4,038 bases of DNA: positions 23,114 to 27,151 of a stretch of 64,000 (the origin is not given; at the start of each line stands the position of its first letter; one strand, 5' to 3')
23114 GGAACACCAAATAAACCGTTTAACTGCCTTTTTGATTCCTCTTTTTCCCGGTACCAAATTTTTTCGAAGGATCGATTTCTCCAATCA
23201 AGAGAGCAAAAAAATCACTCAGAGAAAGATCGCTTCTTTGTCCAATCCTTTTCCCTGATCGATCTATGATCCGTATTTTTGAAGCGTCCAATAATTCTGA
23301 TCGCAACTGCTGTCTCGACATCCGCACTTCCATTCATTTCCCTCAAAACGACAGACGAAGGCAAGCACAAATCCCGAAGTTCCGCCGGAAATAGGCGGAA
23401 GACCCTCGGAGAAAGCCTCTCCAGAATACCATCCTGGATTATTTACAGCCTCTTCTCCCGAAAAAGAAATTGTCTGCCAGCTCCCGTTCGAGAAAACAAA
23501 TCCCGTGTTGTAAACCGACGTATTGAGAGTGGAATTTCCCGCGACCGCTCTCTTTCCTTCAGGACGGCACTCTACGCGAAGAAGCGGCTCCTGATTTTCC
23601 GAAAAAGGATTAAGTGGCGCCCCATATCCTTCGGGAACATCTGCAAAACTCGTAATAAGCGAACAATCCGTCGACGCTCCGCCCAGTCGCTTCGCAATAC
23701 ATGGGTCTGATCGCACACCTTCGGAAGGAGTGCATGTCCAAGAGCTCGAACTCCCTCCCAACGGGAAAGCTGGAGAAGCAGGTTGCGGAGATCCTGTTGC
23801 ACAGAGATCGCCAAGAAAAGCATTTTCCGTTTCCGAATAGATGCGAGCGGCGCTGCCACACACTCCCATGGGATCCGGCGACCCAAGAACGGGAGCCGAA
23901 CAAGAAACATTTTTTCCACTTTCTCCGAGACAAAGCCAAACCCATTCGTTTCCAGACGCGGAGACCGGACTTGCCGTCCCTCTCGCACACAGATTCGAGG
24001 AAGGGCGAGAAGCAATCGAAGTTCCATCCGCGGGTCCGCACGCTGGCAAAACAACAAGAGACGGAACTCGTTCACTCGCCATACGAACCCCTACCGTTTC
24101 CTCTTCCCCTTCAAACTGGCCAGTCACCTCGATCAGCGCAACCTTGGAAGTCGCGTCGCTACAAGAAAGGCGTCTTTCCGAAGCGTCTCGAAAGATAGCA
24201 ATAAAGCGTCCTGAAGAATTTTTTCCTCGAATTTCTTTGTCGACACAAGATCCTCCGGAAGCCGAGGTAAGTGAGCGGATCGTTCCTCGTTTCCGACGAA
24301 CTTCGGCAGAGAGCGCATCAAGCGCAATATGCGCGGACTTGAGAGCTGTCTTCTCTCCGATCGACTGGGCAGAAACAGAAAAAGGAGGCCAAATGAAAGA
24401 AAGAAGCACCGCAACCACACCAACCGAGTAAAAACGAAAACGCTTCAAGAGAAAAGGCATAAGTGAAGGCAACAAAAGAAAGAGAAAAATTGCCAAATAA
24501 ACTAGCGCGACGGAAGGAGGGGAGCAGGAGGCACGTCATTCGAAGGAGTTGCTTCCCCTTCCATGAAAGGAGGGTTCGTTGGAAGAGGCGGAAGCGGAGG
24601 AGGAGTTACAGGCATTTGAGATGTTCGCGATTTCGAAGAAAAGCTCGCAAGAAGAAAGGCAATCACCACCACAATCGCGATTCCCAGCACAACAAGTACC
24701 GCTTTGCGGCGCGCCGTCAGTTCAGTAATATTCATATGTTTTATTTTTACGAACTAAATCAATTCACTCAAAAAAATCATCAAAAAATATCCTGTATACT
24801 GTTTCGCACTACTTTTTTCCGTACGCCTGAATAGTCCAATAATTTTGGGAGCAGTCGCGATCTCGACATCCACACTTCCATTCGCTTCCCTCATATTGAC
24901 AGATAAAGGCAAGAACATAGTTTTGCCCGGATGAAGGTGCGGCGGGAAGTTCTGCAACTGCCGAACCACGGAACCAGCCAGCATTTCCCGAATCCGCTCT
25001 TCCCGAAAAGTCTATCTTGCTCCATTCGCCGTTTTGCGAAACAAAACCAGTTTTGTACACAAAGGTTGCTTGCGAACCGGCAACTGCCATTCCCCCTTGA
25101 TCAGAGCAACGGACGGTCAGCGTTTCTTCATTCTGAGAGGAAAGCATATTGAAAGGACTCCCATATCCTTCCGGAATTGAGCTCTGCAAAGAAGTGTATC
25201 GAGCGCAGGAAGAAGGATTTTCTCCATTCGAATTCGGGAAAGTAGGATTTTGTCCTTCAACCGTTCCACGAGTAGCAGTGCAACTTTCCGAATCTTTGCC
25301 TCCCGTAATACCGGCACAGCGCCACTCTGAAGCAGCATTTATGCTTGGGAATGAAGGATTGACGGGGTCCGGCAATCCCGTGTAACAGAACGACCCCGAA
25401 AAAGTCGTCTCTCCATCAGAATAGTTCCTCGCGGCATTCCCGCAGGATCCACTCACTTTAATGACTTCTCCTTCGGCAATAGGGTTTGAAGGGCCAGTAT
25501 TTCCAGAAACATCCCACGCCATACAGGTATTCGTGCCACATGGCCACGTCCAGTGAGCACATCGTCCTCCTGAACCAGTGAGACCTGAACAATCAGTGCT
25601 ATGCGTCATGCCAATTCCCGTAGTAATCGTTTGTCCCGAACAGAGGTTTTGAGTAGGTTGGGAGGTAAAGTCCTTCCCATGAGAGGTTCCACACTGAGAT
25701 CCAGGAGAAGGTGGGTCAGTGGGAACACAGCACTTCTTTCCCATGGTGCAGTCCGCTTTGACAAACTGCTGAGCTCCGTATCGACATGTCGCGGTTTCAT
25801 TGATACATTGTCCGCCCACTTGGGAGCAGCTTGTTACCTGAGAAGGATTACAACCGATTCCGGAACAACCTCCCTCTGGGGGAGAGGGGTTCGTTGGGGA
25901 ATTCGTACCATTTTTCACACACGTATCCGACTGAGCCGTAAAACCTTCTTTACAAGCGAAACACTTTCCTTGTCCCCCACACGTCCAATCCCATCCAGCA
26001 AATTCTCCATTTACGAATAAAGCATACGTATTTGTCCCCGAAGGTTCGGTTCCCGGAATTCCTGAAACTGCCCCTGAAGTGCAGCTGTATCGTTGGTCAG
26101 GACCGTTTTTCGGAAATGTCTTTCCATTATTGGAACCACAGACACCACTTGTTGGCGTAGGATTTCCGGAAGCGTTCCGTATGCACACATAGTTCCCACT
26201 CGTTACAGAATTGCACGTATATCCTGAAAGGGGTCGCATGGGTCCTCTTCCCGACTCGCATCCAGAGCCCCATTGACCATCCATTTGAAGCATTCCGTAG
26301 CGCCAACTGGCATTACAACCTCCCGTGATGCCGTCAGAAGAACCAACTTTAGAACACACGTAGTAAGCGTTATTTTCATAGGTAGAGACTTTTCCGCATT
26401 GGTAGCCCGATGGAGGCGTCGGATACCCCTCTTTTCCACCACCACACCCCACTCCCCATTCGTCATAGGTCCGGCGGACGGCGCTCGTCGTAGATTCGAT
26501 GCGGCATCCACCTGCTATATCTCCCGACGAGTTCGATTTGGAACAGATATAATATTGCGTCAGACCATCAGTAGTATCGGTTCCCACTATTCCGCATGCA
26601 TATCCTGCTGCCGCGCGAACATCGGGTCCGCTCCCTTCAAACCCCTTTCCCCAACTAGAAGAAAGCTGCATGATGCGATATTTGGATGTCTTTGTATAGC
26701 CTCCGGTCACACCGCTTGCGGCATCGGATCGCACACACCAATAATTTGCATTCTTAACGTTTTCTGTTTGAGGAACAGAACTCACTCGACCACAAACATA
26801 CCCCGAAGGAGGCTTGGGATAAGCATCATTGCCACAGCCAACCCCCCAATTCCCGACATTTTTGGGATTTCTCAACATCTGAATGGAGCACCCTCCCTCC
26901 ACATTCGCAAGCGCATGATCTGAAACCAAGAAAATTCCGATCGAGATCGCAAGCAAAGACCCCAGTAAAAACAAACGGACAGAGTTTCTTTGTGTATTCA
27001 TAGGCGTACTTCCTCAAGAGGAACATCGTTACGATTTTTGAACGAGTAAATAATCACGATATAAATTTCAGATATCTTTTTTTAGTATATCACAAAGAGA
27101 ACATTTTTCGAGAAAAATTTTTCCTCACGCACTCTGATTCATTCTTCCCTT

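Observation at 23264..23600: Novel shared C-terminal domain (about 110 aa, ends ….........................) in both Cys-rich proteins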

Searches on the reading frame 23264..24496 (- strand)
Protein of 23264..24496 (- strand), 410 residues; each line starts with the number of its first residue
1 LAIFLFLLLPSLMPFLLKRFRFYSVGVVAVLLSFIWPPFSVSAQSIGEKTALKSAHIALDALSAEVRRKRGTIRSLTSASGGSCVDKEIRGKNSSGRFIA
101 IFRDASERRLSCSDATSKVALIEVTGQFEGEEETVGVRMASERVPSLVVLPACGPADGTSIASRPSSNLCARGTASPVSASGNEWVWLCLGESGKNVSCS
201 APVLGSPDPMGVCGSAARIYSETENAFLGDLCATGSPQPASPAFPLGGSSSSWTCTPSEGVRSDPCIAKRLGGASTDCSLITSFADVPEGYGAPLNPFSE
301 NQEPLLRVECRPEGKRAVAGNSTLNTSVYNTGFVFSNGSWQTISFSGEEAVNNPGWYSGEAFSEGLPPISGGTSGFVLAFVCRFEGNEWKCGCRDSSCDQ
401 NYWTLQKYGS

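Call 4: search_protein_families(library=pfam, proteins=[window:23264-24496:-], max_evalue=1)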
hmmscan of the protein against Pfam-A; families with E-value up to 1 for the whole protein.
window:23264-24496:- (410 aa): 1 family
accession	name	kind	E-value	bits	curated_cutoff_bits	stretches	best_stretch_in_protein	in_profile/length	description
PF19545.4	DUF6069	-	0.061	13.9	27.2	1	4-59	55-115/129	Family of unknown function (DUF6069)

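Call 5: search_protein_families(library=ncbifam, proteins=[window:23264-24496:-], max_evalue=1)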
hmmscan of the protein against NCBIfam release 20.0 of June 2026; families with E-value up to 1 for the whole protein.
window:23264-24496:- (410 aa): 1 family
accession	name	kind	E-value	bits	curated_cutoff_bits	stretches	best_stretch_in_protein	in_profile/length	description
NF005783.0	PRK07597.9-4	equivalog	0.0075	16.6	127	1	299-331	2-34/109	preprotein translocase subunit SecE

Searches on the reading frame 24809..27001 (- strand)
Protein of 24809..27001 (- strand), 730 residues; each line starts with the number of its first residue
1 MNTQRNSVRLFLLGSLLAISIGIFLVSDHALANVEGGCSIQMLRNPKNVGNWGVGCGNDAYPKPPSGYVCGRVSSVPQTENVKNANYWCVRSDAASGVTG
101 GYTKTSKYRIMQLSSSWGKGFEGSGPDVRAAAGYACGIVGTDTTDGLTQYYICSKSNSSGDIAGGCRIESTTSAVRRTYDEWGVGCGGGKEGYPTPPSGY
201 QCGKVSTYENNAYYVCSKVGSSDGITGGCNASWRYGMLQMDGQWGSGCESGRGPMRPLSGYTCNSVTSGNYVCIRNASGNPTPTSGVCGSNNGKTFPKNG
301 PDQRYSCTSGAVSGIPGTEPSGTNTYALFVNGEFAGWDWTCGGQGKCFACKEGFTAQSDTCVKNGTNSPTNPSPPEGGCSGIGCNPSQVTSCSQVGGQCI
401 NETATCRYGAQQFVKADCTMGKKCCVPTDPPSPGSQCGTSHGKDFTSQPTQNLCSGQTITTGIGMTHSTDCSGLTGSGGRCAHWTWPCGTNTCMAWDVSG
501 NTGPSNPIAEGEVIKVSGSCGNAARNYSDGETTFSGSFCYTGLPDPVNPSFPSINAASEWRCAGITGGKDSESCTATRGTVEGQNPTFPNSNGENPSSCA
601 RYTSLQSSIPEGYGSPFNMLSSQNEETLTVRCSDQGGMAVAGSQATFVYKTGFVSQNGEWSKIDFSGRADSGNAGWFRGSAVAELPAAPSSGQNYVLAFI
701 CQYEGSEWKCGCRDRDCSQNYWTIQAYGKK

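Call 4: search_protein_families(library=pfam, proteins=[window:24809-27001:-], max_evalue=1)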
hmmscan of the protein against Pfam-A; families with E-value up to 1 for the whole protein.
window:24809-27001:- (730 aa): 1 family
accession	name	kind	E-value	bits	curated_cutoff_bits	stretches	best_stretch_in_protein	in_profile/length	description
PF00819.22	Myotoxins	-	0.069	13.9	25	1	392-425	4-37/43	Myotoxin, crotamine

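Call 5: search_protein_families(library=ncbifam, proteins=[window:24809-27001:-], max_evalue=1)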
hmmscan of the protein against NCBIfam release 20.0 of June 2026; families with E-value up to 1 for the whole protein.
window:24809-27001:- (730 aa): 0 families

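Call 7: search_solved_structures(query=window:24809-27001:-, max_evalue=1)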
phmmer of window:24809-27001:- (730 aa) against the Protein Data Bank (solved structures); distinct sequences matched with E-value up to 1: 2.
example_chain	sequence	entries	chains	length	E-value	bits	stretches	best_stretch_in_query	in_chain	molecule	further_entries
1zlh_B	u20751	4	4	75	0.078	14.5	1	368-426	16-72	carboxypeptidase inhibitor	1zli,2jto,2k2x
3d4u_B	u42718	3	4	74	0.081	14.5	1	368-426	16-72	Carboxypeptidase inhibitor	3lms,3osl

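Call 42: find_encoding_contigs(protein=window:24809-27001:-, flank=8000, max_places=6)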
Protein window:24809-27001:- (730 aa): no gene with exactly this product is on record in the collection.
